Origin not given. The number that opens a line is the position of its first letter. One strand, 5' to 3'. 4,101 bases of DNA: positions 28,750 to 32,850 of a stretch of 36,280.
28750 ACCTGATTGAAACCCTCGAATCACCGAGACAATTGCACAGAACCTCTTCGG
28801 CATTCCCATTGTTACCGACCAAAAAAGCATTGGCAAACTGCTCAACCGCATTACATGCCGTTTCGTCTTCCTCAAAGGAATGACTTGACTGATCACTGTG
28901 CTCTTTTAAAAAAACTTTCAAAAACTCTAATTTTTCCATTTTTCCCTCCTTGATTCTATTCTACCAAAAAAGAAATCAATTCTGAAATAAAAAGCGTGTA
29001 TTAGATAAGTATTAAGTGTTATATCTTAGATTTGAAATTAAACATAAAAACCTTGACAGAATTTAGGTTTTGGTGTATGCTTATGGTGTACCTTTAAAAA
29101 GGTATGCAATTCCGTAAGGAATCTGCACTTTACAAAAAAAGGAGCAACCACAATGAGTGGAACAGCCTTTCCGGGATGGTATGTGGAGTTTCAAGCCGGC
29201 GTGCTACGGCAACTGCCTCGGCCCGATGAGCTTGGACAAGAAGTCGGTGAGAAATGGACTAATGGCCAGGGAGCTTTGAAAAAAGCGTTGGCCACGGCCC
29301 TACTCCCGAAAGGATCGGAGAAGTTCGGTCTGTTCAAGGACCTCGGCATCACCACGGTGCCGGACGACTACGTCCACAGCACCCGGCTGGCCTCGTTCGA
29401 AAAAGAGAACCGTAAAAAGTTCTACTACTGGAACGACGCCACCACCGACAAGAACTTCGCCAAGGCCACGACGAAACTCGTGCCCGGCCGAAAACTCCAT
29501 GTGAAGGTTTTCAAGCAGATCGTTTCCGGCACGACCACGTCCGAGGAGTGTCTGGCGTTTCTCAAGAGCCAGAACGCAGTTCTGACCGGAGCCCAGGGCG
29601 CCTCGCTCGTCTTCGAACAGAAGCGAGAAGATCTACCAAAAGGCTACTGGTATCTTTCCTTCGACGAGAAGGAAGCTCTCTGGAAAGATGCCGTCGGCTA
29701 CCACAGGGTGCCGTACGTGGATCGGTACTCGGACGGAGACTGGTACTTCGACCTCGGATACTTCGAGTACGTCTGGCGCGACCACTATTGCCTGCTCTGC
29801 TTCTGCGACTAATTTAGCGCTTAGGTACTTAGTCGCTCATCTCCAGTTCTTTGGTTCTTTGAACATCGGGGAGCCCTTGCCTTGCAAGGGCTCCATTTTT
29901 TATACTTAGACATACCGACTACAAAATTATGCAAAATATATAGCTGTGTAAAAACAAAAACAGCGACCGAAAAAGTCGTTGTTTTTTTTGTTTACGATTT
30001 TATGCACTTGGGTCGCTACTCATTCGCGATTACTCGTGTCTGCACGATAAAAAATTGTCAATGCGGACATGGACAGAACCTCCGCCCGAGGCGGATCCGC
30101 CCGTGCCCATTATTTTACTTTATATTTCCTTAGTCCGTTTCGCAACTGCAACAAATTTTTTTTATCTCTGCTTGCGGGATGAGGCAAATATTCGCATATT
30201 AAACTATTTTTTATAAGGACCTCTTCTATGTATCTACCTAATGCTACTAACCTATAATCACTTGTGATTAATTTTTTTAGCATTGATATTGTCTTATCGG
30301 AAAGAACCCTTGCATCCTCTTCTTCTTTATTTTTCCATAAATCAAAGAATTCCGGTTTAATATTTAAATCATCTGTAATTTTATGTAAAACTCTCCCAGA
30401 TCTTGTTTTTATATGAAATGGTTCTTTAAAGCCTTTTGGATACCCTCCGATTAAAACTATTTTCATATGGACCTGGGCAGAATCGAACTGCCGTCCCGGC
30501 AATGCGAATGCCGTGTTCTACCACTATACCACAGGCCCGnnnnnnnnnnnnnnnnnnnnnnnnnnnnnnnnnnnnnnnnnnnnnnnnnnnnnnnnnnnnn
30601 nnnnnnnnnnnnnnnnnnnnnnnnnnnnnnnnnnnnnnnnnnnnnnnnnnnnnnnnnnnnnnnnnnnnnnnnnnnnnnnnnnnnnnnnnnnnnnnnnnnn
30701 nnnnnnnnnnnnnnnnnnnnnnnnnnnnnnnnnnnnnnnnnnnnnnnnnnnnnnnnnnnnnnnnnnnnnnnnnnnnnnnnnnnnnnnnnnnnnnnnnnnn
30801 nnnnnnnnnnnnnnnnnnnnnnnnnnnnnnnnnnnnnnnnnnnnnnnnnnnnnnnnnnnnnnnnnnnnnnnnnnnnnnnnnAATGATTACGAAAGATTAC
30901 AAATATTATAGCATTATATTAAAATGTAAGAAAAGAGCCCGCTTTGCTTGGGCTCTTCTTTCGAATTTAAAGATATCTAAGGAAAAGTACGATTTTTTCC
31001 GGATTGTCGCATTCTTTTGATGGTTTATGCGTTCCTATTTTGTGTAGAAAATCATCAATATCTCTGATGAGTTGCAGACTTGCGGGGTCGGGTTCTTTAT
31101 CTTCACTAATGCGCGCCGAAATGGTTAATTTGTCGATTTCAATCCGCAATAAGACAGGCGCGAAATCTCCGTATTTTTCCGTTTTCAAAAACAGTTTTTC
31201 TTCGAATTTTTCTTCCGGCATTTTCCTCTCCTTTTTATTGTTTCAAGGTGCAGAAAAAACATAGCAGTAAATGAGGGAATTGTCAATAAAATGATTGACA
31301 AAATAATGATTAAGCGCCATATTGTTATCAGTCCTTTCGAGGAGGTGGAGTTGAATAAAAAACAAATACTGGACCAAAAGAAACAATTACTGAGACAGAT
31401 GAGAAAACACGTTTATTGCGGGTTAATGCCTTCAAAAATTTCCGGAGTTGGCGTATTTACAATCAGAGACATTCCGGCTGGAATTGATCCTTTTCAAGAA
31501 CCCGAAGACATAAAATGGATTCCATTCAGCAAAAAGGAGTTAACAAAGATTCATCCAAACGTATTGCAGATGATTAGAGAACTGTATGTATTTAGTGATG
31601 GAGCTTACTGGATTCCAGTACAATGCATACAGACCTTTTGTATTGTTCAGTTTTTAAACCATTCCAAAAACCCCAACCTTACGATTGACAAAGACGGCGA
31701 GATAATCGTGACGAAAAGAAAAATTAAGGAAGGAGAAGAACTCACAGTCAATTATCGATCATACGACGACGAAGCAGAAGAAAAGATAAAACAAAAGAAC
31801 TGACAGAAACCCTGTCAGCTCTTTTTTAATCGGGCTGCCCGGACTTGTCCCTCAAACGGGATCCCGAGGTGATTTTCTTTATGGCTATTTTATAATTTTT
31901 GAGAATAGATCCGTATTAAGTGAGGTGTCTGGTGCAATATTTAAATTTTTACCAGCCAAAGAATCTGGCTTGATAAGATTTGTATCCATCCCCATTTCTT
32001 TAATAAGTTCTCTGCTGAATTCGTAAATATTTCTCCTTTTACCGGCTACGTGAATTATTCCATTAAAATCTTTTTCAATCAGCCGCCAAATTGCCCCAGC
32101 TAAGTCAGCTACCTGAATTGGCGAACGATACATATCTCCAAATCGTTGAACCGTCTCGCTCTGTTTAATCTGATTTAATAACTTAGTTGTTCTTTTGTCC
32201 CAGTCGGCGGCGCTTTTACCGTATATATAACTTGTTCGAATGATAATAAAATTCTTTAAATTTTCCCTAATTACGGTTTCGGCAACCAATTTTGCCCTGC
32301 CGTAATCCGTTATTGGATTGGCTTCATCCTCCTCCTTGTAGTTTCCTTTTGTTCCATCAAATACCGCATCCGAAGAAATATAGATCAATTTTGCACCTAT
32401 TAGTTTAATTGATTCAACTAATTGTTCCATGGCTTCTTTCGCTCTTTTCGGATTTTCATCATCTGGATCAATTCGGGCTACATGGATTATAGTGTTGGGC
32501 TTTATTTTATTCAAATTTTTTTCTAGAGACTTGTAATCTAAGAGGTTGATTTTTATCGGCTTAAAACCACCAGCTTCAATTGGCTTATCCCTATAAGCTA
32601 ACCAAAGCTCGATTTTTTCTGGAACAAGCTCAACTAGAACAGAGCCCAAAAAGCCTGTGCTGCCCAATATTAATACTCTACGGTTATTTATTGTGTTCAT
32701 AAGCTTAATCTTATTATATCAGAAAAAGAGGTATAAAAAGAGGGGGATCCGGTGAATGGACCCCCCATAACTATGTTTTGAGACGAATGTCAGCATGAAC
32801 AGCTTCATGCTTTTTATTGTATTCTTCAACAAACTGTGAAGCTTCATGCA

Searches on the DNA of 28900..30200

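Call 86: search_rna_families(source=window, start=28900, end=30200, threshold=evalue, max_evalue=1)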
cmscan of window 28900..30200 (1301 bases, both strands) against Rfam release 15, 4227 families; matches with E-value up to 1: 4.
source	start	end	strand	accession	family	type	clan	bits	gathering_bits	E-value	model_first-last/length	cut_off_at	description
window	29921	29991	+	RF02074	STnc240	Gene; sRNA;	-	32.3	55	0.013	1-77/77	no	Enterobacterial sRNA STnc240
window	29842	29992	+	RF02609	BSR0602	Gene; sRNA;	-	22.6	191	0.014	1-169/169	no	Brucella sRNA 0602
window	29831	29908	+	RF00519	suhB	Gene; sRNA;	CL00108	18.3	41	0.65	1-77/77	no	Makes More Granules Regulator RNA (mmgR)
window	29948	30125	+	RF01808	MicX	Gene; sRNA;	-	18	75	0.32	1-194/194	no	MicX Vibrio cholerae sRNA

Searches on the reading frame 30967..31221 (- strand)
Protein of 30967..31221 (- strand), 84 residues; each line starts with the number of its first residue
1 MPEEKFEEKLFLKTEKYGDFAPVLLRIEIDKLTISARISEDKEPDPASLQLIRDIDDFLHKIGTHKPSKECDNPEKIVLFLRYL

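Call 85: search_protein_families(library=pfam, proteins=[window:30967-31221:-], max_evalue=0.01)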
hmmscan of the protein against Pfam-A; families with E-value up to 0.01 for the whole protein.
window:30967-31221:- (84 aa): 1 family
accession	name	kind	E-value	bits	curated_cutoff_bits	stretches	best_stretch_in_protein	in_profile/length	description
PF14527.11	LAGLIDADG_WhiA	-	0.0094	16.5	23.2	1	28-72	40-84/93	WhiA LAGLIDADG-like domain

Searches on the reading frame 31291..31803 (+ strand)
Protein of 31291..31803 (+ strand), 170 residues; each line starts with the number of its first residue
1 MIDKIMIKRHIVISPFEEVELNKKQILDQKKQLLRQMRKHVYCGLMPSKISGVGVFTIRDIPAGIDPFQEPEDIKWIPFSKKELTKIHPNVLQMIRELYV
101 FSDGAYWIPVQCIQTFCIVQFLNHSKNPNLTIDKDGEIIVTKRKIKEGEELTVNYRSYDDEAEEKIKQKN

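Call 5: search_protein_families(library=pfam, proteins=[window:31291-31803:+], max_evalue=0.01)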
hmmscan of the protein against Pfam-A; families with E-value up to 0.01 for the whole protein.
window:31291-31803:+ (170 aa): 1 family
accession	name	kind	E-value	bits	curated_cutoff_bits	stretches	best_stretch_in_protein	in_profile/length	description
PF00856.33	SET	-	1.8e-10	41.6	22.4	1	52-155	1-104/105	SET domain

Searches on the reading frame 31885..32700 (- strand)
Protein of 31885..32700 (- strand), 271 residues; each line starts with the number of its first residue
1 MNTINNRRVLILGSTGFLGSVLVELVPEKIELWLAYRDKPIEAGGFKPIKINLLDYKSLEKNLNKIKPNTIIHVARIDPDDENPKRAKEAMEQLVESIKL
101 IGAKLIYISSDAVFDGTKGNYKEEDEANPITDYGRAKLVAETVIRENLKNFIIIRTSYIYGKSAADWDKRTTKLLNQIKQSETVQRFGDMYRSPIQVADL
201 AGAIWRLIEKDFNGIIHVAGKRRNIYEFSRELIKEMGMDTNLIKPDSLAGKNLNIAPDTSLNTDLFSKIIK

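Call 5: search_protein_families(library=pfam, proteins=[window:31885-32700:-], max_evalue=0.01)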
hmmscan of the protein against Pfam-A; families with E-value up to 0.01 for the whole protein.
window:31885-32700:- (271 aa): 5 families
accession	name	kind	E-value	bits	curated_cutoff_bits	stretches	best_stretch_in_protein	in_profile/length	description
PF04321.23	RmlD_sub_bind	-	1.5e-40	139.6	27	1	8-247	2-242/287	RmlD substrate binding domain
PF01370.27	Epimerase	-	4.3e-22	79.1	20.9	1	9-212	1-229/240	NAD dependent epimerase/dehydratase family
PF16363.11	GDP_Man_Dehyd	-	5.8e-11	42.9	27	1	10-241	1-271/332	GDP-mannose 4,6 dehydratase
PF07993.18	NAD_binding_4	-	1.3e-07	31.5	20.1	1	105-190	132-238/258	Male sterility protein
PF13460.12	NAD_binding_10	-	0.00013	22.4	27.2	1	13-165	1-152/184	NAD(P)H-binding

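Call 6: search_protein_families(library=ncbifam, proteins=[window:31885-32700:-], max_evalue=0.01)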
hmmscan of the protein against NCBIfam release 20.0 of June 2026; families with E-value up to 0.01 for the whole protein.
window:31885-32700:- (271 aa): 11 families
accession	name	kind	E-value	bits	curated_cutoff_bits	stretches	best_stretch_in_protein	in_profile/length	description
TIGR01214.1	rmlD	equivalog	3.4e-40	137.9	224.05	1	8-245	1-235/285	dTDP-4-dehydrorhamnose reductase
NF007440.0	PRK09987.1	equivalog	1.7e-13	50.6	308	1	61-203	48-195/299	dTDP-4-dehydrorhamnose reductase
TIGR01179.1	galE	equivalog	3.9e-08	32.5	262.3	1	9-148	2-160/332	UDP-glucose 4-epimerase GalE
TIGR02197.1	heptose_epim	equivalog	8.8e-08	31.7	274.6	1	9-240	1-264/316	ADP-glyceromanno-heptose 6-epimerase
TIGR01181.1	dTDP_gluc_dehyt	equivalog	9.4e-06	24.9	365.1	1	10-244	3-269/321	dTDP-glucose 4,6-dehydratase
TIGR01746.1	Thioester-redct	subfamily_domain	3.3e-05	23.3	213.35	0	103-164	128-200/371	thioester reductase domain-containing protein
NF005539.0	PRK07201.1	equivalog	0.00083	18.2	549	1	68-164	78-182/657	SDR family oxidoreductase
NF043036.1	ErythonDh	equivalog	0.0018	17.6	325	0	95-146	108-162/321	D-erythronate dehydrogenase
TIGR02622.1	CDP_4_6_dhtase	equivalog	0.002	17.3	278.45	0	52-152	62-173/352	CDP-glucose 4,6-dehydratase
TIGR03466.1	HpnA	hypoth_equivalog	0.003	16.5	367.65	1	8-149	2-157/327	hopanoid-associated sugar epimerase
TIGR03443.1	alpha_am_amid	equivalog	0.0079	13.5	1030.1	0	130-191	1148-1212/1390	L-aminoadipate-semialdehyde dehydrogenase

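Call 39: search_solved_structures(query=window:31885-32700:-, max_evalue=0.001)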
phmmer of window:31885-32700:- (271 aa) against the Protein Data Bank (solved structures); distinct sequences matched with E-value up to 0.001: 19.
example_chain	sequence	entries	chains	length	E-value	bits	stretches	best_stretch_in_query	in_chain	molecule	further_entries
2ggs_A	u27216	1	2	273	5.8e-31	111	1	8-269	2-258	273aa long hypothetical dTDP-4-dehydrorhamnose reductase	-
3sc6_A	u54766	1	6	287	1.2e-20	77.2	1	6-243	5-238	dTDP-4-dehydrorhamnose reductase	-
4ndn_E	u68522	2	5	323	6.4e-20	74.8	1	4-229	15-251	Methionine adenosyltransferase 2 subunit beta | Isoform 2 of Methionine adenosyltransferase 2 subunit beta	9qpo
4ktt_E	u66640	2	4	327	6.6e-20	74.7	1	4-229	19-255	Methionine adenosyltransferase 2 subunit beta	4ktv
30gd_E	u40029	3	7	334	7.2e-20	74.6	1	4-229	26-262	Isoform 1 of Methionine adenosyltransferase 2 subunit beta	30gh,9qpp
2ydx_A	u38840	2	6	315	2.4e-19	72.9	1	6-230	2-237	METHIONINE ADENOSYLTRANSFERASE 2 SUBUNIT BETA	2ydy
8g22_A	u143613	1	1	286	2.9e-18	69.4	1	6-242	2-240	dTDP-4-dehydrorhamnose reductase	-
5u9c_A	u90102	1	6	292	4.8e-15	58.8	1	6-221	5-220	dTDP-4-dehydrorhamnose Reductase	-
1vl0_A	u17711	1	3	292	1.1e-14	57.6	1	52-242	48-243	DTDP-4-dehydrorhamnose reductase, rfbD ortholog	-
4wpg_A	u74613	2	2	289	4.4e-14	55.7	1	50-243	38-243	dTDP-4-dehydrorhamnose reductase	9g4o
9gpi_D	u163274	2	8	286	1.1e-13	54.4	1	50-248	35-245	dTDP-4-dehydrorhamnose reductase, putative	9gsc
1kbz_A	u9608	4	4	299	2e-12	50.2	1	57-204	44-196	dTDP-glucose oxidoreductase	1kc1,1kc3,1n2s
8ctr_A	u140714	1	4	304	4.7e-11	45.8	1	94-201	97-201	dTDP-4-dehydrorhamnose reductase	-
8v4g_A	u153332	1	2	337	5e-05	26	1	2-226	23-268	Putative nucleotide sugar dehydratase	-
8v4h_A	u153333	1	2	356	6e-05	25.7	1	2-226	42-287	Putative nucleotide sugar dehydratase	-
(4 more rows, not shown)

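Call 81: search_protein_families(library=padloc, proteins=[window:31885-32700:-], max_evalue=0.001)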
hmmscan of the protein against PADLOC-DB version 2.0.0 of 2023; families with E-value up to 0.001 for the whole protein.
window:31885-32700:- (271 aa): 0 families
